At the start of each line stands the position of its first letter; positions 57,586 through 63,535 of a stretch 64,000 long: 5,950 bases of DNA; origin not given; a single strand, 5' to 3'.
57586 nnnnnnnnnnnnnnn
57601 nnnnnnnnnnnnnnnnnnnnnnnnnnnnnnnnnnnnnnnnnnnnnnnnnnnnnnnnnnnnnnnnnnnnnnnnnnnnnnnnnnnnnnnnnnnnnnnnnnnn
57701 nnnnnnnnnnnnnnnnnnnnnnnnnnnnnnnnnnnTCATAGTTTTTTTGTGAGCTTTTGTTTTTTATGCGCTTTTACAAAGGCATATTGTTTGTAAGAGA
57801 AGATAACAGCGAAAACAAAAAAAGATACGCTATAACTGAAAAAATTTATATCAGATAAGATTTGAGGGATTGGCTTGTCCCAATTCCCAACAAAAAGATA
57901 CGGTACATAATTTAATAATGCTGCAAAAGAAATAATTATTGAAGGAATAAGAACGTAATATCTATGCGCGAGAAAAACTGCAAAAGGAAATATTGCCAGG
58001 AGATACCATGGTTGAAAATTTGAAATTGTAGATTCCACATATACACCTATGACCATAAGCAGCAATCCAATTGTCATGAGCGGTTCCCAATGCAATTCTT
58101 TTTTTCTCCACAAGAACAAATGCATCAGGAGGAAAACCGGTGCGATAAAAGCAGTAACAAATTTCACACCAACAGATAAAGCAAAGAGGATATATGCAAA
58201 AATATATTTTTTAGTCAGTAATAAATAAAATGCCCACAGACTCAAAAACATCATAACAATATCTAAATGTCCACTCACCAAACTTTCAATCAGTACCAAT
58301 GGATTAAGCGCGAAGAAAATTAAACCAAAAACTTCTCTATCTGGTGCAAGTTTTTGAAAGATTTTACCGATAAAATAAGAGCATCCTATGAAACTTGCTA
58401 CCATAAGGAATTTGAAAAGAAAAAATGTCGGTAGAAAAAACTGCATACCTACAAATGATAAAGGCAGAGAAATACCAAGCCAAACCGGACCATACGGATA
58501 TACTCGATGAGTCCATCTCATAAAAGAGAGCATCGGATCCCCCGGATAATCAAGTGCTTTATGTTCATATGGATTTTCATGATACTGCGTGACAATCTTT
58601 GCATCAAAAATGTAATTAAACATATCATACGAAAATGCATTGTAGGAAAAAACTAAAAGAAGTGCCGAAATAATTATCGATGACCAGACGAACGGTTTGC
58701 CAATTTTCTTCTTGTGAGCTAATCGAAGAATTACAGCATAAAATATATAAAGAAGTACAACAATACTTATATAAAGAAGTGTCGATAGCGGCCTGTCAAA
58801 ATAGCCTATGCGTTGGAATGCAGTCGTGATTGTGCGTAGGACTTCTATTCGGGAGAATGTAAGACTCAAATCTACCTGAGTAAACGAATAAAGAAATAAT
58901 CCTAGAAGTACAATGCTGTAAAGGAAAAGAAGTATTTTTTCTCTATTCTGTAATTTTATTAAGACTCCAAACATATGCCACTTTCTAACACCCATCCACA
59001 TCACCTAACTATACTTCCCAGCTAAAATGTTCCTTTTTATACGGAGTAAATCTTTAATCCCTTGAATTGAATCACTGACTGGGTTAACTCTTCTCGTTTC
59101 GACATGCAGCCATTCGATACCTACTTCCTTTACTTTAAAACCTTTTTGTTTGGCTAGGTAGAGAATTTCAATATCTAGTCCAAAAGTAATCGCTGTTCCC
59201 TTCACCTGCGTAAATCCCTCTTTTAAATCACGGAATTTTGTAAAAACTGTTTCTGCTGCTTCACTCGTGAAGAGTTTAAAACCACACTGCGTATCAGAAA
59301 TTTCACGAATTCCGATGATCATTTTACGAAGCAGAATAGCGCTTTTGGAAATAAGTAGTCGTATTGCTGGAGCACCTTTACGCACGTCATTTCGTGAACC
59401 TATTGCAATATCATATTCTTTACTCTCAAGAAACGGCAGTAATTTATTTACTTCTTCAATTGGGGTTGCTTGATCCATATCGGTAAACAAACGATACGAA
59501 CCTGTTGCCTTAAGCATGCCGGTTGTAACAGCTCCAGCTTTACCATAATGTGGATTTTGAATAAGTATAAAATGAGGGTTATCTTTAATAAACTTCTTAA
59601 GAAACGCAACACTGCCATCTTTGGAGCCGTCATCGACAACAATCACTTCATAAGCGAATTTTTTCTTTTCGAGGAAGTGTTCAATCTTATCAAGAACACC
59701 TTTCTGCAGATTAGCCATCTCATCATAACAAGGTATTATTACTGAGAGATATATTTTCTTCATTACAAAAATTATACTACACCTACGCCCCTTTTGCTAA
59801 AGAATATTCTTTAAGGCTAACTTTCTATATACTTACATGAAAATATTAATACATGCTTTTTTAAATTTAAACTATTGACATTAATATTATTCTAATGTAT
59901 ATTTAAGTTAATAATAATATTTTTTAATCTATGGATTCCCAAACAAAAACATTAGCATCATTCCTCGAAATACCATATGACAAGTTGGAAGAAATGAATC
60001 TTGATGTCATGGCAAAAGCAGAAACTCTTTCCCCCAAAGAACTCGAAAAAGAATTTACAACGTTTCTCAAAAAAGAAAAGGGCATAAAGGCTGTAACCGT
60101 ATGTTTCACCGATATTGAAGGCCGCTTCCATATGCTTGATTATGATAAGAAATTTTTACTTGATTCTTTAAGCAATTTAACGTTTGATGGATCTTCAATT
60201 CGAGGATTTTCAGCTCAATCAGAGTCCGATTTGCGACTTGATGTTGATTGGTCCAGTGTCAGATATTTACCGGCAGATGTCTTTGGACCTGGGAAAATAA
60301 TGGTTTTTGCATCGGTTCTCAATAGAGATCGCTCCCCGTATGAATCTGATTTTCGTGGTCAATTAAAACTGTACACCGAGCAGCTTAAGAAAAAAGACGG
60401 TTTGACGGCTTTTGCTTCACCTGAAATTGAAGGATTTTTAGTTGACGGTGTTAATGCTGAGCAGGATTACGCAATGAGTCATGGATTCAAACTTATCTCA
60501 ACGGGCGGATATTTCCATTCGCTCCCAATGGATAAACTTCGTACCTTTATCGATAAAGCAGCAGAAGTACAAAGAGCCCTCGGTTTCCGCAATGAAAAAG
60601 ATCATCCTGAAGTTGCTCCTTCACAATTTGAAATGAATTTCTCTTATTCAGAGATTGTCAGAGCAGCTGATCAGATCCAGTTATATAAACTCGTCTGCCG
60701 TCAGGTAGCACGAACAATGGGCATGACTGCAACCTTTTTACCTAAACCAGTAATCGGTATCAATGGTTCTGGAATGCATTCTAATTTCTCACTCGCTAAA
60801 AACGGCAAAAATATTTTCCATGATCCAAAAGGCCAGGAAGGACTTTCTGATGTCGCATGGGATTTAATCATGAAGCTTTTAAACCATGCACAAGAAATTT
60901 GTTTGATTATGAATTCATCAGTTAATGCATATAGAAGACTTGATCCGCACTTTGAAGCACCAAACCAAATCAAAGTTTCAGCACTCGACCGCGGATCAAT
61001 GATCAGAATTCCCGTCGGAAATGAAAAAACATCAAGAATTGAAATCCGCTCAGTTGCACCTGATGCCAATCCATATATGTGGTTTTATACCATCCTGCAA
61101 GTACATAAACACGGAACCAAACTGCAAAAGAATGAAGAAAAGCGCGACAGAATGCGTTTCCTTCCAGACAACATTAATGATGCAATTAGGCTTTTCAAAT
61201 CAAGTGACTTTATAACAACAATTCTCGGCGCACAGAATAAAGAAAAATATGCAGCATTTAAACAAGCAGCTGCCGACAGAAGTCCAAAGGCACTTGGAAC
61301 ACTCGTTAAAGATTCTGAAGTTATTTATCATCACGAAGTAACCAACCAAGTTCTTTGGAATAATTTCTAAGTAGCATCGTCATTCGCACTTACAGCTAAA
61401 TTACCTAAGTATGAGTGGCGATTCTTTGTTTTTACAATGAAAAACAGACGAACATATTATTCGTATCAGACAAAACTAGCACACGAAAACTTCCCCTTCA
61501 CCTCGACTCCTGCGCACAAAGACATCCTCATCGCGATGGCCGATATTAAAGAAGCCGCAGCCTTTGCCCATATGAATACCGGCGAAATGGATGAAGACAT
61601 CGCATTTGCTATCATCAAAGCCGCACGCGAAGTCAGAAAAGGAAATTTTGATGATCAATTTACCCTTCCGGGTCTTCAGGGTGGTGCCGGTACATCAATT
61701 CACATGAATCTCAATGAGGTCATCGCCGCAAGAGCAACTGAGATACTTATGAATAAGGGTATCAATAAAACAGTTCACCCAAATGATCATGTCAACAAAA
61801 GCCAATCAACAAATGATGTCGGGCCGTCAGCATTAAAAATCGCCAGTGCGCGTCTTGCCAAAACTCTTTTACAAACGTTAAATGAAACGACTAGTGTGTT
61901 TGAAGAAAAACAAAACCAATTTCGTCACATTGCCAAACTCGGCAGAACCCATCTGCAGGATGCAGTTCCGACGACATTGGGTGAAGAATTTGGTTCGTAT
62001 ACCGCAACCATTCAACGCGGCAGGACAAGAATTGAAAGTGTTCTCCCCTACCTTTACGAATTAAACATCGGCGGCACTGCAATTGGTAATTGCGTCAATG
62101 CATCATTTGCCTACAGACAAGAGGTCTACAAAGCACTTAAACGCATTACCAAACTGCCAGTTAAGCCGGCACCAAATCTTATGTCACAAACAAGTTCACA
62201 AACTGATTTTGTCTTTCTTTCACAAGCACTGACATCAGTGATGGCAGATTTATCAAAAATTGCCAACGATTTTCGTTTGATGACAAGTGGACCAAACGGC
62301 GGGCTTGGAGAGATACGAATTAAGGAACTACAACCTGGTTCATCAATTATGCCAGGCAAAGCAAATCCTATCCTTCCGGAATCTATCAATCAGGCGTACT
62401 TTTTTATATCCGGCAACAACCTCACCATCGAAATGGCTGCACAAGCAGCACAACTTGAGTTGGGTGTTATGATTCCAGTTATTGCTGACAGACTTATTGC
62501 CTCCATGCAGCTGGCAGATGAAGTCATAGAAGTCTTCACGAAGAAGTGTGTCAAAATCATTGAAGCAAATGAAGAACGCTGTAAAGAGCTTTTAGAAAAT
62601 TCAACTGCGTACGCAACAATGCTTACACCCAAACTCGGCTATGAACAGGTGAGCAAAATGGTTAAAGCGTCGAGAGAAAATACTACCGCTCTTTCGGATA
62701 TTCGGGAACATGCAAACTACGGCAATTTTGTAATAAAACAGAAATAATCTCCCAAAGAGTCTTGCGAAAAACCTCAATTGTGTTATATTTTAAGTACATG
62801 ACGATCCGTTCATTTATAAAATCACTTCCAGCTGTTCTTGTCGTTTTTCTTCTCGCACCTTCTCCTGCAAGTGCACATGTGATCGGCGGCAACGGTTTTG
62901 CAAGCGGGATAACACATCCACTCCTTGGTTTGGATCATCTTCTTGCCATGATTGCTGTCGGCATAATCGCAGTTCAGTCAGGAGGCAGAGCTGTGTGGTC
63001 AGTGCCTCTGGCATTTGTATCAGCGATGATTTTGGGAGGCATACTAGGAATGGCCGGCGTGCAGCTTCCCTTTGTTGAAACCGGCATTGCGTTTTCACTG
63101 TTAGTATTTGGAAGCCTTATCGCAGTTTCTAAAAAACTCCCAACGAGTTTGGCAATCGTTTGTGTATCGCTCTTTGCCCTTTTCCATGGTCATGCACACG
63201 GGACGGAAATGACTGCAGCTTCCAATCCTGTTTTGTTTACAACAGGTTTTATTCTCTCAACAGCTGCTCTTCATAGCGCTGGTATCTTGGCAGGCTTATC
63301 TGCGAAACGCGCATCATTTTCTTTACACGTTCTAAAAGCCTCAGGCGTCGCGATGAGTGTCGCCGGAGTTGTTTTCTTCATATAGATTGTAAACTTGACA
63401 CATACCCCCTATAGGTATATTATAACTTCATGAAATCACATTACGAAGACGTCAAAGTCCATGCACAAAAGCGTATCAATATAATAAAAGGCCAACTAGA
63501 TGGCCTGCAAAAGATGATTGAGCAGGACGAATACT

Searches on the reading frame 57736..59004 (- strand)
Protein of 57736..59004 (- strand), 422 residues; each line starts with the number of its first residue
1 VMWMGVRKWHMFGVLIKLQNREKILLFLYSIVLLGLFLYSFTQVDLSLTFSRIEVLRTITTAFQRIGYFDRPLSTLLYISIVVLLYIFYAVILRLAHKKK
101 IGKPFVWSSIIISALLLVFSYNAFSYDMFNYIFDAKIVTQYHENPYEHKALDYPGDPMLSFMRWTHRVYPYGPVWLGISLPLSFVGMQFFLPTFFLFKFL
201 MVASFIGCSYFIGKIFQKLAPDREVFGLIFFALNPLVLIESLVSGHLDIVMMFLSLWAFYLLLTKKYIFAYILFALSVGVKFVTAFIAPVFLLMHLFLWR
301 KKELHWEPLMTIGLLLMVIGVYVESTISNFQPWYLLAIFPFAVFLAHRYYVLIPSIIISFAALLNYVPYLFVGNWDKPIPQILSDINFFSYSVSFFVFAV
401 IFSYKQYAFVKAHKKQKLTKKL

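Call 38: search_protein_families(library=pfam, proteins=[window:57736-59004:-], max_evalue=0.01)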
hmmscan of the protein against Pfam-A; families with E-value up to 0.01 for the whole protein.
window:57736-59004:- (422 aa): 1 family
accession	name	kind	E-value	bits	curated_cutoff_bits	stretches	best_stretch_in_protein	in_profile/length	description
PF09594.16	GT87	-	2.3e-05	24.7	25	1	169-323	1-146/237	Glycosyltransferase family 87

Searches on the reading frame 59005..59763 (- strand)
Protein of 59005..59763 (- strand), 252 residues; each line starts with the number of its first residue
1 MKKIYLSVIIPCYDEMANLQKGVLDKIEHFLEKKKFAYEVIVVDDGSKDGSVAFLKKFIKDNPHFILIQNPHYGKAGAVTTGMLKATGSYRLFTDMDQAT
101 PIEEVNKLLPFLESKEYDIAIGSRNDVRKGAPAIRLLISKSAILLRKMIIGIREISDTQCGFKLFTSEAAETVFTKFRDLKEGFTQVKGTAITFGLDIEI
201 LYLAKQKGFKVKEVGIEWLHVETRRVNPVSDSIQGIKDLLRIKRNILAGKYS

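Call 38: search_protein_families(library=pfam, proteins=[window:59005-59763:-], max_evalue=0.01)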
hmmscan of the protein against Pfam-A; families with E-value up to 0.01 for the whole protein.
window:59005-59763:- (252 aa): 3 families
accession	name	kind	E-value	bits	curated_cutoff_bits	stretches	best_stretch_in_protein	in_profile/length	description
PF00535.33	Glycos_transf_2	-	7.9e-26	91.4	23.3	1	7-168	1-162/168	Glycosyl transferase family 2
PF10111.15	Glyco_tranf_2_2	-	1.8e-07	31.4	27.3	1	7-116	1-110/276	Glycosyltransferase like family 2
PF13531.11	SBP_bac_11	-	0.0026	18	25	1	40-135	82-176/227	Bacterial extracellular solute-binding protein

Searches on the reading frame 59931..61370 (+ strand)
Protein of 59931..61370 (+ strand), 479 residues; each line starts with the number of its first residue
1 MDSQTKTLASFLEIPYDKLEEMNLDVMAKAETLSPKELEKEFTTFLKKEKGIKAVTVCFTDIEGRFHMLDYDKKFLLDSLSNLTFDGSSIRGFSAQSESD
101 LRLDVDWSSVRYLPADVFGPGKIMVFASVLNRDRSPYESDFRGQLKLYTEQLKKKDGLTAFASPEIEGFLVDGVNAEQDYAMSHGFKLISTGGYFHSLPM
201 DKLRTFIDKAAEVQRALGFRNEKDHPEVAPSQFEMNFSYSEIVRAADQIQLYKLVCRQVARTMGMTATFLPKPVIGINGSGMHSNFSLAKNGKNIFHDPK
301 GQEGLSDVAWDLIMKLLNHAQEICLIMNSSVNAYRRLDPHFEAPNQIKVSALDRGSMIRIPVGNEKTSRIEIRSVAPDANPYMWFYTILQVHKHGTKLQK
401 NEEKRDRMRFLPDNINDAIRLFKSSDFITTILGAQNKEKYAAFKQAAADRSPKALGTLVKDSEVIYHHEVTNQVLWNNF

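Call 38: search_protein_families(library=pfam, proteins=[window:59931-61370:+], max_evalue=0.01)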
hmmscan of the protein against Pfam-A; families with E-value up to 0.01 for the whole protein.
window:59931-61370:+ (479 aa): 2 families
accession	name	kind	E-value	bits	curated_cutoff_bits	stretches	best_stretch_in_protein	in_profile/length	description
PF00120.29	Gln-synt_C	-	7.1e-74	249.4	24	1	140-449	3-330/344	Glutamine synthetase, catalytic domain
PF03951.24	Gln-synt_N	-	1.5e-10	40.9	33.4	1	52-130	2-80/82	Glutamine synthetase, beta-Grasp domain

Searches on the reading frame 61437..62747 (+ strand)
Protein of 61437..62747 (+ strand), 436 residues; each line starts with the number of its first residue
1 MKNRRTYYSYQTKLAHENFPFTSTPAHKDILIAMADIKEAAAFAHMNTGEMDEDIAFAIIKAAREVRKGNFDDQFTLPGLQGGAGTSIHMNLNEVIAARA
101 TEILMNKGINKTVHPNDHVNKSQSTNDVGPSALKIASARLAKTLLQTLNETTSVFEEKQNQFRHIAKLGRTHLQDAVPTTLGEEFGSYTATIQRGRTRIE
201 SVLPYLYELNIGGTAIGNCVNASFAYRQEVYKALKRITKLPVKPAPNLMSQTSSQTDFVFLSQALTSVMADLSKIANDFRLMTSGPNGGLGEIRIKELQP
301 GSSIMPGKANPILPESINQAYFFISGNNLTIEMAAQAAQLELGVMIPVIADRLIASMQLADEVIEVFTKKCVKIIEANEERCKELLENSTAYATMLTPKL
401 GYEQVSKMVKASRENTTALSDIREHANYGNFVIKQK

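Call 38: search_protein_families(library=pfam, proteins=[window:61437-62747:+], max_evalue=0.01)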
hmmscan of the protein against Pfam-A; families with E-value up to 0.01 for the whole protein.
window:61437-62747:+ (436 aa): 1 family
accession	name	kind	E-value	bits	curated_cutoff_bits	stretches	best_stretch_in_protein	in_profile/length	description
PF00206.25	Lyase_1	-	9.1e-79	265.5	27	1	7-324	10-310/312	Lyase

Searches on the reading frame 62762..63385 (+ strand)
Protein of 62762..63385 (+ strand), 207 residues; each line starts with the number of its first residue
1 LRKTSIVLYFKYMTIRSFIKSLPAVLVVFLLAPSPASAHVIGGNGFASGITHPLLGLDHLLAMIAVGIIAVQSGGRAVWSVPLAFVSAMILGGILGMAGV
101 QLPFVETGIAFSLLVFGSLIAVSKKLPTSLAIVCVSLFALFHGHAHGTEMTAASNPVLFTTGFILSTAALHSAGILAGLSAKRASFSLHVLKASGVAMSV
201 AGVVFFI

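Call 38: search_protein_families(library=pfam, proteins=[window:62762-63385:+], max_evalue=0.01)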
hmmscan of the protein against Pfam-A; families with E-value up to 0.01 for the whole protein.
window:62762-63385:+ (207 aa): 2 families
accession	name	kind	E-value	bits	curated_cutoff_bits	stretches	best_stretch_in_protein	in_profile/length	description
PF04955.18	HupE_UreJ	-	3.1e-56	190.1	23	1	28-204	2-178/179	HupE / UreJ protein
PF13795.12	HupE_UreJ_2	-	0.00016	21.8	24.5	1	47-152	3-115/156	HupE / UreJ protein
